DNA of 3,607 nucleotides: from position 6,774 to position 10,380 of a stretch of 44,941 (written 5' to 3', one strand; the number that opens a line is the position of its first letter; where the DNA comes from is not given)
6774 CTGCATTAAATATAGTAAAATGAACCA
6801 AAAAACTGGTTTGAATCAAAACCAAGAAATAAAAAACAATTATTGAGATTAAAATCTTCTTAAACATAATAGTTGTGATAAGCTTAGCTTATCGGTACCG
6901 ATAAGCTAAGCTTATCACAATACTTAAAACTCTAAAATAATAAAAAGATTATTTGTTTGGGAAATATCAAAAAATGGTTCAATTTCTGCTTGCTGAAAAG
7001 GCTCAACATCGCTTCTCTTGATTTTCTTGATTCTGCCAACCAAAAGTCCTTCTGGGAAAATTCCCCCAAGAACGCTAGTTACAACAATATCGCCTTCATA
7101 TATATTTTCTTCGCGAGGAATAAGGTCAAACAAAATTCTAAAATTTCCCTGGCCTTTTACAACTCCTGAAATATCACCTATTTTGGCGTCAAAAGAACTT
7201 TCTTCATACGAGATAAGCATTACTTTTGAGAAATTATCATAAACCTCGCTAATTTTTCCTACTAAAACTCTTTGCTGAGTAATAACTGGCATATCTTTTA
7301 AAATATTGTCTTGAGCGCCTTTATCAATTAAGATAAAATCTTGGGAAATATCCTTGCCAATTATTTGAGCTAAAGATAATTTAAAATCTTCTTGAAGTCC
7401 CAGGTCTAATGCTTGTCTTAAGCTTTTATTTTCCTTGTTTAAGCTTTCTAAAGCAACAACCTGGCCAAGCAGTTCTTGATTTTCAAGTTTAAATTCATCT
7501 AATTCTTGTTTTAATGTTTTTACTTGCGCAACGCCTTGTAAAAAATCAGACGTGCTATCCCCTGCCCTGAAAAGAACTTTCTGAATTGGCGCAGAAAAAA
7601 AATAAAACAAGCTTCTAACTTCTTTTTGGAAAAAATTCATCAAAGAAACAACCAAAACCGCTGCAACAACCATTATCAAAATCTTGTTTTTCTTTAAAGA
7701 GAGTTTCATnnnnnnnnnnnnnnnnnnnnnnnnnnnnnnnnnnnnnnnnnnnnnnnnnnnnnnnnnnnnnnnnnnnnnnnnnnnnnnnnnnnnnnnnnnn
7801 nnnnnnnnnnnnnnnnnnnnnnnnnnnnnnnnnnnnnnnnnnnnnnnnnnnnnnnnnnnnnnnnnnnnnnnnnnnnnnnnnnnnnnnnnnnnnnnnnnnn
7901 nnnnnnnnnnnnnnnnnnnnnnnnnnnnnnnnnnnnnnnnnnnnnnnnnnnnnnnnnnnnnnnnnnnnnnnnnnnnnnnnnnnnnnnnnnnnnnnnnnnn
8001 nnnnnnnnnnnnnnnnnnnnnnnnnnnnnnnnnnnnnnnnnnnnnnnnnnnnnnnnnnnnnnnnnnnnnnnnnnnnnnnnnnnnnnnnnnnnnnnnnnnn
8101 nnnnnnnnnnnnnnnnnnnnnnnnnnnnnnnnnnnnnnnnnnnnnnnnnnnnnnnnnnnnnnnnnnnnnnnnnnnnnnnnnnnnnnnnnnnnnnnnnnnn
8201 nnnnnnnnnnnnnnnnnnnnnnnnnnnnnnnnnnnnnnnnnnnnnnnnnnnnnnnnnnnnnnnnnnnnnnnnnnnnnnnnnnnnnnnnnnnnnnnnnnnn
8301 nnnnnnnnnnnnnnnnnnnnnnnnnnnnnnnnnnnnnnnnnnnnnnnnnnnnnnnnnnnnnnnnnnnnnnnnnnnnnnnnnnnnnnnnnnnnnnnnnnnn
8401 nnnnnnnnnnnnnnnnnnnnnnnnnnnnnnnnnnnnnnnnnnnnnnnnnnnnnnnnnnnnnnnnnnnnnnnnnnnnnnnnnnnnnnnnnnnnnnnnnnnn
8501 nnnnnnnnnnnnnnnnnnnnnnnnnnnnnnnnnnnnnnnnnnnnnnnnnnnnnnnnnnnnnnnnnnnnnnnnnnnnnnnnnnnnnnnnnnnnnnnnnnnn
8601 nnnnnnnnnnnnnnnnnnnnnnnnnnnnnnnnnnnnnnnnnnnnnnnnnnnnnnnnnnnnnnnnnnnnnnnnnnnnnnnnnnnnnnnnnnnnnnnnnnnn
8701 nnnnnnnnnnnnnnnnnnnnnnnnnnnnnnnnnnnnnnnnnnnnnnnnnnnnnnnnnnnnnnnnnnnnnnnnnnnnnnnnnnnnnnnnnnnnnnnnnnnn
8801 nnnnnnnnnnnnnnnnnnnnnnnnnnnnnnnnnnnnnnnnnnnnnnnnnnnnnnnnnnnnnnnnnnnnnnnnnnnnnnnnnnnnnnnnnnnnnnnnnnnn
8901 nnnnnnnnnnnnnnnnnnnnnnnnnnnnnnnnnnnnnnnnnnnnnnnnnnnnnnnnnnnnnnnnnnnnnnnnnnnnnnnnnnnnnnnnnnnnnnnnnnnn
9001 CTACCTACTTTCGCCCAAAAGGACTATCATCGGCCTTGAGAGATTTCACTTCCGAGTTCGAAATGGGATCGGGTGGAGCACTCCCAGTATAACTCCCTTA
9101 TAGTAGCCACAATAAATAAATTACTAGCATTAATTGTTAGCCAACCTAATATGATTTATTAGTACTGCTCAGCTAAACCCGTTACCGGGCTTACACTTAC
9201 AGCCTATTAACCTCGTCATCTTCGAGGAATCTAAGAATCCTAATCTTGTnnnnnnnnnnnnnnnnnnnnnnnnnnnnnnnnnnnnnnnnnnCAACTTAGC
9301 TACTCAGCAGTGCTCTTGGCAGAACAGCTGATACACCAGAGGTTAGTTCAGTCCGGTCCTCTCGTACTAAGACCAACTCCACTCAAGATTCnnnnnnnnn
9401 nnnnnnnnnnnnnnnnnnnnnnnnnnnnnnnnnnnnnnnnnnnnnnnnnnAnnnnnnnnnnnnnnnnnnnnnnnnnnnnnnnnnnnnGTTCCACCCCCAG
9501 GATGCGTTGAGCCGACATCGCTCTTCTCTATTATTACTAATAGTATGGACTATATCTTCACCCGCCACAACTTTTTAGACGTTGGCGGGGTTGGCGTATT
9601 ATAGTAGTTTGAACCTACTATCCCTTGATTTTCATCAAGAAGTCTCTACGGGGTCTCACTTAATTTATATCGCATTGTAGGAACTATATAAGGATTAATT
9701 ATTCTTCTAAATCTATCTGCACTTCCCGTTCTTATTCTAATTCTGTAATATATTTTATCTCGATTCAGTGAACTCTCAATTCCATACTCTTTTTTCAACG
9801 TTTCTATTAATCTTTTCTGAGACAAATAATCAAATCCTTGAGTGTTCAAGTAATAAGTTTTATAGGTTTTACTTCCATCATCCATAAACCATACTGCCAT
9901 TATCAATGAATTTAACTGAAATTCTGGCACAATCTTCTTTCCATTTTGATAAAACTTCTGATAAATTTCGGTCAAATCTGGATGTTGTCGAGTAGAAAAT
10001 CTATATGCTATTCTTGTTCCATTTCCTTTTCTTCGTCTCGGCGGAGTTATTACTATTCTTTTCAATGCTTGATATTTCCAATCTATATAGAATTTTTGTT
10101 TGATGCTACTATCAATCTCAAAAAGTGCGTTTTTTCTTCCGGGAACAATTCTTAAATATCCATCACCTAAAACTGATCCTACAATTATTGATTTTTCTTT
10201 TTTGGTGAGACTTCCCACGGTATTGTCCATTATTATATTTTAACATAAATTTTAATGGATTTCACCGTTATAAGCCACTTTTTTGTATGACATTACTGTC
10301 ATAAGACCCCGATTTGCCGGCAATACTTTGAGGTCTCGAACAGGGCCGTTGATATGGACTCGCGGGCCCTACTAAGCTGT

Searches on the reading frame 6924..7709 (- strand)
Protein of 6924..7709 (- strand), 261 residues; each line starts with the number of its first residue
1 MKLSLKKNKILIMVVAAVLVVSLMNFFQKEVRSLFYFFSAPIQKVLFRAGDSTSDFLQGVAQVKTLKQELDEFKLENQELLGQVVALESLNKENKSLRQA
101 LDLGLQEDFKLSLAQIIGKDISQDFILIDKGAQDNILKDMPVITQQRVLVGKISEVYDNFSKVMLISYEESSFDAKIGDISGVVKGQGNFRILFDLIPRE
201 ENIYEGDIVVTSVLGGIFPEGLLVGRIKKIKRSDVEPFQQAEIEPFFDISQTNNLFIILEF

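Call 42: search_protein_families(library=pfam, proteins=[window:6924-7709:-], max_evalue=0.00001)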
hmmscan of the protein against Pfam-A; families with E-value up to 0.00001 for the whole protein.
window:6924-7709:- (261 aa): 1 family
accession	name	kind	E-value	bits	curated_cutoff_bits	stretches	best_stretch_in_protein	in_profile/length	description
PF04085.20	MreC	-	7.2e-36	123.6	28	1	122-258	9-146/147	Rod shape-determining protein MreC, barrel core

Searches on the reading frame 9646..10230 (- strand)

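Call 8: search_protein_families(library=pfam, proteins=[window:9646-10230:-])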
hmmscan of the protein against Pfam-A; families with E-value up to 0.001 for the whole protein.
window:9646-10230:- (194 aa): 1 family
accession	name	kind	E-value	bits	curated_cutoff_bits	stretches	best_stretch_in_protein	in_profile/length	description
PF03161.18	LAGLIDADG_2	-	8.1e-41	140.2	25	1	14-174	2-168/168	LAGLIDADG DNA endonuclease family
